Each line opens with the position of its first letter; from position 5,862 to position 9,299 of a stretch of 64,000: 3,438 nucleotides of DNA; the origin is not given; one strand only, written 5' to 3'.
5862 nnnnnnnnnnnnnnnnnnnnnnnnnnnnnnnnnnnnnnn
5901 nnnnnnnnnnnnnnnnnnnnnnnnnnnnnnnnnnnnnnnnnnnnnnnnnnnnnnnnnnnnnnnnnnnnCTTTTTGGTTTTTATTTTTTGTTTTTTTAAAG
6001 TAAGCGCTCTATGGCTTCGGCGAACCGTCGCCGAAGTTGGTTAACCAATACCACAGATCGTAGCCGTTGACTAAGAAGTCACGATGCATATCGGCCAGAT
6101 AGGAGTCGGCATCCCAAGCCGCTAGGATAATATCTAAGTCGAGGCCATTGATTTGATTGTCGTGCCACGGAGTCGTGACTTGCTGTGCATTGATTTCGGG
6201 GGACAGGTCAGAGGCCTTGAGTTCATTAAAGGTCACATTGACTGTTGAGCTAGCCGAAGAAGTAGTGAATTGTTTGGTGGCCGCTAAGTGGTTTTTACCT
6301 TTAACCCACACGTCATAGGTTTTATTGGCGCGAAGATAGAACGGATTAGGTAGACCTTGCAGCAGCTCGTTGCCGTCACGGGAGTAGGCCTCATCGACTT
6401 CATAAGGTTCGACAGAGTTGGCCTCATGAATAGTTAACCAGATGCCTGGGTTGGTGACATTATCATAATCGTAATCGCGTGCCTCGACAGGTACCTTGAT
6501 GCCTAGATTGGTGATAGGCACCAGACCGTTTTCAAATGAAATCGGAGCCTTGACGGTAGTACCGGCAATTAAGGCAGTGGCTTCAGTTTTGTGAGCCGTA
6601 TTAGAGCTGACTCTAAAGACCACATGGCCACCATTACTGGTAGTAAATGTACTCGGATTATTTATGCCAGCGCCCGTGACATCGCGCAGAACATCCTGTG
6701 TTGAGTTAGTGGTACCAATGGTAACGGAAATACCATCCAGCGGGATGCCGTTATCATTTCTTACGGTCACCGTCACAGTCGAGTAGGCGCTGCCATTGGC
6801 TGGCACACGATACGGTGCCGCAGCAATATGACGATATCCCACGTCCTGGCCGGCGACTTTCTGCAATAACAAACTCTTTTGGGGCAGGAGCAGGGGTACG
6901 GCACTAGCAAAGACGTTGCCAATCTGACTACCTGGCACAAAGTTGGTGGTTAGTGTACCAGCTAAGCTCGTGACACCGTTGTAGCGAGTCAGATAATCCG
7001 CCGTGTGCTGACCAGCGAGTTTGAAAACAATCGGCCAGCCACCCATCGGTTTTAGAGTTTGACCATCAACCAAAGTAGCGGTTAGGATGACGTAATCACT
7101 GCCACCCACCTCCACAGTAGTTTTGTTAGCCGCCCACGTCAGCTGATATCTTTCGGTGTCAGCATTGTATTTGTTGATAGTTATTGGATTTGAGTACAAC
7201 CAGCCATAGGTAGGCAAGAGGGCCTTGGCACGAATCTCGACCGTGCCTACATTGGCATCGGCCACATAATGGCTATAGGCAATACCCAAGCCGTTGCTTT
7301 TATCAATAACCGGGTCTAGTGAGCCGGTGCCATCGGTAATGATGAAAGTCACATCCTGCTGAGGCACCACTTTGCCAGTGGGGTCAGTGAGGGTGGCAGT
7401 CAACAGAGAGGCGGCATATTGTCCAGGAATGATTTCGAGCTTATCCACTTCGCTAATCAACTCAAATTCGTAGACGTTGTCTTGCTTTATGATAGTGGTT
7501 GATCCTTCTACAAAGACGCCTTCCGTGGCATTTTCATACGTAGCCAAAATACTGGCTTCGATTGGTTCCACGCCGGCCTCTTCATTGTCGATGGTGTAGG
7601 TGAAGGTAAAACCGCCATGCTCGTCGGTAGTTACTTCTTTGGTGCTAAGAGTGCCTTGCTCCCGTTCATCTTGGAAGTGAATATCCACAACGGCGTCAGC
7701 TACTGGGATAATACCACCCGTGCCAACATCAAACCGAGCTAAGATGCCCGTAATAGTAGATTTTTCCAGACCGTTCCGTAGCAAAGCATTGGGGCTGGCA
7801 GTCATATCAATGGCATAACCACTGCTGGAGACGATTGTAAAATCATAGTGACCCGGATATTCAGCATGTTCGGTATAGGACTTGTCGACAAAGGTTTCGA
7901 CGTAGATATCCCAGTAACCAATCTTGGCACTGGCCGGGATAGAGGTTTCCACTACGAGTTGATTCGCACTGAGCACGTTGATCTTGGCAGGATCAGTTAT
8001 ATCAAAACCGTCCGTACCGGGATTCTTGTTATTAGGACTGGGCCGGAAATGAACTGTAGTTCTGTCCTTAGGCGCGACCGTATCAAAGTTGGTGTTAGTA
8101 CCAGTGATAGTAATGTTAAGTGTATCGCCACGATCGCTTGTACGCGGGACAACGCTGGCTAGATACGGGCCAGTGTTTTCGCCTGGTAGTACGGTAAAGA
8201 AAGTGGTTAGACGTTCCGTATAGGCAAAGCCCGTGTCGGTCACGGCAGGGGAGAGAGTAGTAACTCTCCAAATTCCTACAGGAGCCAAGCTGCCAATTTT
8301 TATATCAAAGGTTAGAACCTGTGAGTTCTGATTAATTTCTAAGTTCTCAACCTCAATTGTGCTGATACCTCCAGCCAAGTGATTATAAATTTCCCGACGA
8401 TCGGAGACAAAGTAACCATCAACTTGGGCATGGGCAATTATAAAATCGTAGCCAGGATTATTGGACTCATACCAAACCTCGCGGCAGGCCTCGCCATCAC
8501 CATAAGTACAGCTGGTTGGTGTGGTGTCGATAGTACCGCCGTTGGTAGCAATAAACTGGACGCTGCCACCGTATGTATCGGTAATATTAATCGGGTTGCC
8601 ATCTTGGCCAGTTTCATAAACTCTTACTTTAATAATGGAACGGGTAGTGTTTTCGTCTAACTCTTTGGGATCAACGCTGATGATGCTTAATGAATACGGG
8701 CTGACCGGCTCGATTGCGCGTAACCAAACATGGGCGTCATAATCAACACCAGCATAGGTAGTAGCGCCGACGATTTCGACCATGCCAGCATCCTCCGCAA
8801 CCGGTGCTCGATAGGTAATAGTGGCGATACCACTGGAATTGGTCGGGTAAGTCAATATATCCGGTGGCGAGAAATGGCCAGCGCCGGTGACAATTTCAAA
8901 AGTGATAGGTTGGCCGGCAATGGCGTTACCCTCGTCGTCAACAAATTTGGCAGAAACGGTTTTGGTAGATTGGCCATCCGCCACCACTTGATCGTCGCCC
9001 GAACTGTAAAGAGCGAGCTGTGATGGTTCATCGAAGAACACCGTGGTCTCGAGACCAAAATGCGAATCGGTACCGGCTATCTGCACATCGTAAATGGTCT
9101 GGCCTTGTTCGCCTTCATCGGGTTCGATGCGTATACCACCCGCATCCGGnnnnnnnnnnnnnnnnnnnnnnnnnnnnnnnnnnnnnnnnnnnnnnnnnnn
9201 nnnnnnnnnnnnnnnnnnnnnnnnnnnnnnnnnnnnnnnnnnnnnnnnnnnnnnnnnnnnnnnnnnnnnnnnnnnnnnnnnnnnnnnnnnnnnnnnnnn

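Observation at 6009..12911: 2300-aa N-anchored propeller / Ig-repeat / dockerin-like surface protein driven by a perfect consensus promoter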

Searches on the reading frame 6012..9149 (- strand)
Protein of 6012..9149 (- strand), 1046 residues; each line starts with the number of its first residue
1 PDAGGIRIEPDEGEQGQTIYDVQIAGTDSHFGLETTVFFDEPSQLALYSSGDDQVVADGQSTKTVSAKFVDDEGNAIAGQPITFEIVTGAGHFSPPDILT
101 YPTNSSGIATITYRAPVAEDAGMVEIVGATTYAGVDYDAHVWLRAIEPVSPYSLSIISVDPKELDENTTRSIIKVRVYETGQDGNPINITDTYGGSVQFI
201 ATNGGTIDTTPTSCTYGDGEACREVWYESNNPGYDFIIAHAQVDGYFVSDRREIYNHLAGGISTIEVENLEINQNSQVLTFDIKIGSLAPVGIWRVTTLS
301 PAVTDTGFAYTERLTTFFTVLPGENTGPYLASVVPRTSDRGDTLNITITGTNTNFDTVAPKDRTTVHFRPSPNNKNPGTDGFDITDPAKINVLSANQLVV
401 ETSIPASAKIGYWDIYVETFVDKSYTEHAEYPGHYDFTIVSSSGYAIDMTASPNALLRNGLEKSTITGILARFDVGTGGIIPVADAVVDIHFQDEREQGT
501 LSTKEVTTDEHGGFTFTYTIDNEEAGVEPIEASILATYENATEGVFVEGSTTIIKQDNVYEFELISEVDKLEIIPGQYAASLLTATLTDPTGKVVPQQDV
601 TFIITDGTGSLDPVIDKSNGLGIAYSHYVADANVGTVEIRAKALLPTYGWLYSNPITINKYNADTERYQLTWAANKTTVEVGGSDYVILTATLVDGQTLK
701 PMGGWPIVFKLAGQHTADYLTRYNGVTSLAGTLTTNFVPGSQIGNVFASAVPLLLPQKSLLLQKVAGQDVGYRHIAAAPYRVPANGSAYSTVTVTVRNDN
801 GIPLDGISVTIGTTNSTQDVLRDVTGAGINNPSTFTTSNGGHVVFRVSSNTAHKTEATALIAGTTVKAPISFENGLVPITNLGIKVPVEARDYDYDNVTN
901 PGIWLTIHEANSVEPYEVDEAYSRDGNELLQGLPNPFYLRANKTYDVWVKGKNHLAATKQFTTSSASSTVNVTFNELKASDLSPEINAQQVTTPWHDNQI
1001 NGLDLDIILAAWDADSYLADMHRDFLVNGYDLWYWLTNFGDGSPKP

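Call 46: predict_structure(alignment_id=A5)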
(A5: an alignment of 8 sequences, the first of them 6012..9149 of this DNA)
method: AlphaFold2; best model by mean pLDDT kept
length: 1046 residues; sequences in the alignment: 8
mean_pLDDT: 78.4   pTM: 0.35
mean pLDDT of the five models: 78.4, 77.1, 74.8, 69.5, 66.6
residues with pLDDT >= 90: 235; 70-90: 571; 50-70: 170; < 50: 70
segments of 3 or more residues with pLDDT < 50: 1-4, 259-261, 324-326, 359-362, 375-379, 889-900, 979-1004, 1019-1023, 1040-1046
pLDDT, mean of each block of 10 residues (from residue 1): 63 73 75 83 83 88 92 82 92 85 93 92 93 78 89 92 79 94 88 85 80 85 89 83 90 72 73 81 74 81 75 82 59 79 82 63 74 51 70 83 71 80 66 68 77 77 88 64 88 79 89 89 66 86 78 72 85 72 88 80 80 87 90 75 73 82 69 90 81 84 83 73 84 89 81 79 81 86 90 81 82 91 86 86 91 94 90 90 73 44 80 86 79 86 86 68 82 67 35 38 53 56 52 55 37
secondary structure, 60 per line:
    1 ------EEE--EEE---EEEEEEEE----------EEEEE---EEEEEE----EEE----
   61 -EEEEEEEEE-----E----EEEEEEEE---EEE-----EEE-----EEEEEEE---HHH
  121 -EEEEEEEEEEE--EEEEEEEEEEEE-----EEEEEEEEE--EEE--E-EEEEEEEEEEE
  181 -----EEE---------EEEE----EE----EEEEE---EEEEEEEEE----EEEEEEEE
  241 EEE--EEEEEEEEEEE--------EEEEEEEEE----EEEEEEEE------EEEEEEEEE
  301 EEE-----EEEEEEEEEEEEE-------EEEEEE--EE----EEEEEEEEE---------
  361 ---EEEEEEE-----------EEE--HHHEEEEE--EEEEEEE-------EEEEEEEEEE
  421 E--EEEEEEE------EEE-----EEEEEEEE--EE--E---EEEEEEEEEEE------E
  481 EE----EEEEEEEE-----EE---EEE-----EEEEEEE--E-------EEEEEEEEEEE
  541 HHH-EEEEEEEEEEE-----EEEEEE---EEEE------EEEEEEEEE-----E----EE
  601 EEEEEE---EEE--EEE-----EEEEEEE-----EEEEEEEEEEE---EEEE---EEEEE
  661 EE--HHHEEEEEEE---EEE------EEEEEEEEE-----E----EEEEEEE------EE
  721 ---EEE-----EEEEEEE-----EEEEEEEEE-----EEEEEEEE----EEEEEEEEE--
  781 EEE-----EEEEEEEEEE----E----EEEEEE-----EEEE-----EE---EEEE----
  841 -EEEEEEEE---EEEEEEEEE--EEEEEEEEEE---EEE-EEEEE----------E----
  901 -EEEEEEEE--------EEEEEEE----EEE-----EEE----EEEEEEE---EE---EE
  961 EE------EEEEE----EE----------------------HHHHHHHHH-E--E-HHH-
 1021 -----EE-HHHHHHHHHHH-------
elements in order (helices of 4 or more, strands of 3 or more residues): E7-9 E12-14 E18-25 E36-40 E44-49 E54-56 E62-70 E81-88 E92-94 E100-102 E108-114 E122-132 E135-146 E152-160 E163-165 E170-180 E186-188 E198-201 E212-216 E220-228 E233-243 E246-256 E265-273 E278-285 E292-303 E309-321 E329-334 E343-351 E364-370 E382-384 E390-394 E397-403 E411-421 E424-430 E437-439 E445-452 E463-473 E480-482 E487-494 E505-507 E513-519 E530-540 E545-555 E561-566 E570-573 E580-588 E599-606 E610-612 E615-617 E623-629 E635-645 E649-652 E656-662 E668-674 E678-680 E687-695 E706-712 E724-726 E732-738 E744-752 E758-765 E770-778 E781-783 E789-798 E808-813 E819-822 E833-836 E842-849 E853-861 E864-873 E877-879 E881-885 E902-909 E918-924 E929-931 E937-939 E944-950 E959-962 E969-973 H1002-1010 H1029-1039

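Call 49: fold_search(model_id=the predicted structure, library=pdb)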
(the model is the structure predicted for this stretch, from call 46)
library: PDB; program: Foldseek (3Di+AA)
matches with E <= 10: 1977; with E <= 0.001: 277
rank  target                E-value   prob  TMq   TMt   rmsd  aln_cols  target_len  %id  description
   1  7r5k_10               1.6e-20  1.00  0.12  0.08  71.2      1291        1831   10  Human nuclear pore complex (constricted) (released 2022-06-22)
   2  9ijj_O                1.4e-18  1.00  0.16  0.14  93.4      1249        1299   10  In situ structure of the central apparatus in mouse sperm axoneme. (released 2025-06-04)
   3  6tav_C                1.6e-18  1.00  0.15  0.14  35.3      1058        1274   10  Crystal structure of endopeptidase-induced alpha2-macroglobulin (released 2021-05-12)
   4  6tav_A                1.4e-17  1.00  0.15  0.12  35.1      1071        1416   10  Crystal structure of endopeptidase-induced alpha2-macroglobulin (released 2021-05-12)
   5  8q6t_I                7.4e-17  1.00  0.12  0.12  116.3      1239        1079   10  Helical reconstruction of the relaxed thick filament from FIB milled left ventricular mouse myofibrils (released 2023-11-01)
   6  6tav_B                2.6e-16  1.00  0.15  0.13  35.4      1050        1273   11  Crystal structure of endopeptidase-induced alpha2-macroglobulin (released 2021-05-12)
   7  6tav_D                5.6e-16  1.00  0.15  0.14  35.4      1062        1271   10  Crystal structure of endopeptidase-induced alpha2-macroglobulin (released 2021-05-12)
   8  5a42                  6.1e-16  1.00  0.13  0.10  45.0      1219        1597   10  Cryo-EM single particle 3D reconstruction of the native conformation of E. coli alpha-2-macroglobulin (ECAM) (released 2015-07-29)
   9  4u48                  1.2e-15  1.00  0.13  0.10  44.3      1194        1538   10  Crystal structure of Salmonella alpha-2-macroglobulin (released 2014-09-17)
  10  7sqc_2A               1.6e-15  1.00  0.13  0.17  57.9       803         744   12  Ciliary C1 central pair apparatus isolated from Chlamydomonas reinhardtii (released 2022-04-13)
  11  4u4j                  1.9e-15  1.00  0.14  0.11  44.3      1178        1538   10  Crystal structure of Salmonella alpha-2-macroglobulin mutant Y1175G (released 2014-09-17)
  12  7q60                  2.0e-15  1.00  0.16  0.14  34.6      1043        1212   10  Structure of TEV cleaved A2ML1 (A2ML1-TE) (released 2022-04-20)
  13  9u61_E                2.1e-15  1.00  0.15  0.12  35.2      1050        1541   10  CP/MBL pathways C3 convertase C4b2a and C3 complex (released 2026-01-14)
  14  7q62_B                3.0e-15  1.00  0.15  0.18  33.7       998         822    9  Structure of TEV cleaved A2ML1 dimer (A2ML1-TT dimer) (released 2022-04-20)
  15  7voo_A                3.5e-15  1.00  0.15  0.14  34.5      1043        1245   11  Induced alpha-2-macroglobulin monomer (released 2022-10-19)
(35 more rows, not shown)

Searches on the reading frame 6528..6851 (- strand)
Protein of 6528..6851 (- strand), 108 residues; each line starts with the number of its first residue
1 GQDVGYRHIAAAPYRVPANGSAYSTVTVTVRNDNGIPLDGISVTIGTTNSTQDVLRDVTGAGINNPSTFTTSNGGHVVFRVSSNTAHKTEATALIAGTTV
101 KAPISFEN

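Call 87: search_protein_families(library=pfam, proteins=[window:6528-6851:-], max_evalue=0.1)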
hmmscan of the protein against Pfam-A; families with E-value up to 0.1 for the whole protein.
window:6528-6851:- (108 aa): 4 families
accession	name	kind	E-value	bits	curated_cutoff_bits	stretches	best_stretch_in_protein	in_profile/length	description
PF02369.22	Big_1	-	1.3e-08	35.3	34.9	1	13-102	8-88/93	Bacterial Ig-like domain (group 1)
PF09134.16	Invasin_D3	-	3.6e-07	31.1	33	1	8-100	6-87/98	Invasin, domain 3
PF17789.7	MG4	-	0.0057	17.3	24.7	1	25-105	17-81/95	Macroglobulin domain MG4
PF22959.3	Ig_NUP210_15th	-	0.09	12.8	27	0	25-87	31-91/102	NUP210 Ig-like domain 15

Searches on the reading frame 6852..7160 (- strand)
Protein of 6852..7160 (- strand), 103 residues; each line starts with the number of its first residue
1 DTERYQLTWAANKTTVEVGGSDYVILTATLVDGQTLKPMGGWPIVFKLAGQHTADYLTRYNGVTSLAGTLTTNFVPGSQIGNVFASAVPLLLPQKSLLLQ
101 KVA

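Call 87: search_protein_families(library=pfam, proteins=[window:6852-7160:-], max_evalue=0.1)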
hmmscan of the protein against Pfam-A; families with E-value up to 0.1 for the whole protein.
window:6852-7160:- (103 aa): 1 family
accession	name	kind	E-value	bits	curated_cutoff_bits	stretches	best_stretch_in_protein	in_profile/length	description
PF02369.22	Big_1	-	0.054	14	34.9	1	8-74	3-66/93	Bacterial Ig-like domain (group 1)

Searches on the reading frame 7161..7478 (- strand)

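Call 87: search_protein_families(library=pfam, proteins=[window:7161-7478:-], max_evalue=0.1)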
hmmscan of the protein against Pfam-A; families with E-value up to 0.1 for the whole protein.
window:7161-7478:- (106 aa): 2 families
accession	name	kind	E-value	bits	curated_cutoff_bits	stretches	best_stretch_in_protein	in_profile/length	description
PF02369.22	Big_1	-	3.2e-06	27.6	34.9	1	22-86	17-80/93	Bacterial Ig-like domain (group 1)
PF09134.16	Invasin_D3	-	0.001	20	33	1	18-84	16-80/98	Invasin, domain 3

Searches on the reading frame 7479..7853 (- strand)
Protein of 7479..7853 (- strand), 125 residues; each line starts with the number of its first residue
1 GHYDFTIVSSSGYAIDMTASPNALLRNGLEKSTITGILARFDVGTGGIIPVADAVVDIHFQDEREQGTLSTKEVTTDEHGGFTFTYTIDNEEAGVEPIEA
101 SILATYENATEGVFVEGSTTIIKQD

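Call 87: search_protein_families(library=pfam, proteins=[window:7479-7853:-], max_evalue=0.1)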
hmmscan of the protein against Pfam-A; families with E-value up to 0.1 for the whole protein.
window:7479-7853:- (125 aa): 5 families
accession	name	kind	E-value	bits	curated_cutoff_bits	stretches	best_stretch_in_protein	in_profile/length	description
PF02369.22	Big_1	-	0.00032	21.2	34.9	1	49-104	31-82/93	Bacterial Ig-like domain (group 1)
PF20598.4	DUF6795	-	0.01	16.5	27.4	1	50-93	11-52/103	Domain of unknown function (DUF6795)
PF24695.1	PITM1-3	-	0.047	14.4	27.7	1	36-95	17-78/98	PITM 1-3, beta-sandwich domain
PF13115.11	YtkA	-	0.07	14.2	25.9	0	50-89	34-75/85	YtkA-like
PF10670.15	DUF4198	-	0.085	13.4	34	0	50-85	159-194/209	Domain of unknown function (DUF4198)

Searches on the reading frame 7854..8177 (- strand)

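Call 87: search_protein_families(library=pfam, proteins=[window:7854-8177:-], max_evalue=0.1)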
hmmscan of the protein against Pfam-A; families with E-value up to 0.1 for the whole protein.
window:7854-8177:- (108 aa): 2 families
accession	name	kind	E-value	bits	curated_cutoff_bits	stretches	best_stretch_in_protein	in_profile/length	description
PF00868.26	Transglut_N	-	0.041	14.7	27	0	16-95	28-113/114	Transglutaminase family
PF16116.10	DUF4832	-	0.061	13.5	29.2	1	10-94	114-196/216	Domain of unknown function (DUF4832)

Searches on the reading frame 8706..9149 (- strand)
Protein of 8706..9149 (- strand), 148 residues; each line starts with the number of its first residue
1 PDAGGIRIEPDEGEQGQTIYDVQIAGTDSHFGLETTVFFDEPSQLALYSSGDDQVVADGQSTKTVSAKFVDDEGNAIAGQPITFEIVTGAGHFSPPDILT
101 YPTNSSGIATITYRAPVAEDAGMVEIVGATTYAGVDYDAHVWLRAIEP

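Call 87: search_protein_families(library=pfam, proteins=[window:8706-9149:-], max_evalue=0.1)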
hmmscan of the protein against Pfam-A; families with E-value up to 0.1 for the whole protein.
window:8706-9149:- (148 aa): 3 families
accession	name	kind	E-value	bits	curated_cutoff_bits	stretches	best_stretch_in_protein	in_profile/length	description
PF02369.22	Big_1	-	3.1e-13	50.1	34.9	1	52-123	8-76/93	Bacterial Ig-like domain (group 1)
PF09134.16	Invasin_D3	-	1.6e-08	35.4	33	1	52-125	11-79/98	Invasin, domain 3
PF18565.7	Glyco_hydro2_C5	-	0.046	14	32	0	53-93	8-49/103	Glycoside hydrolase family 2 C-terminal domain 5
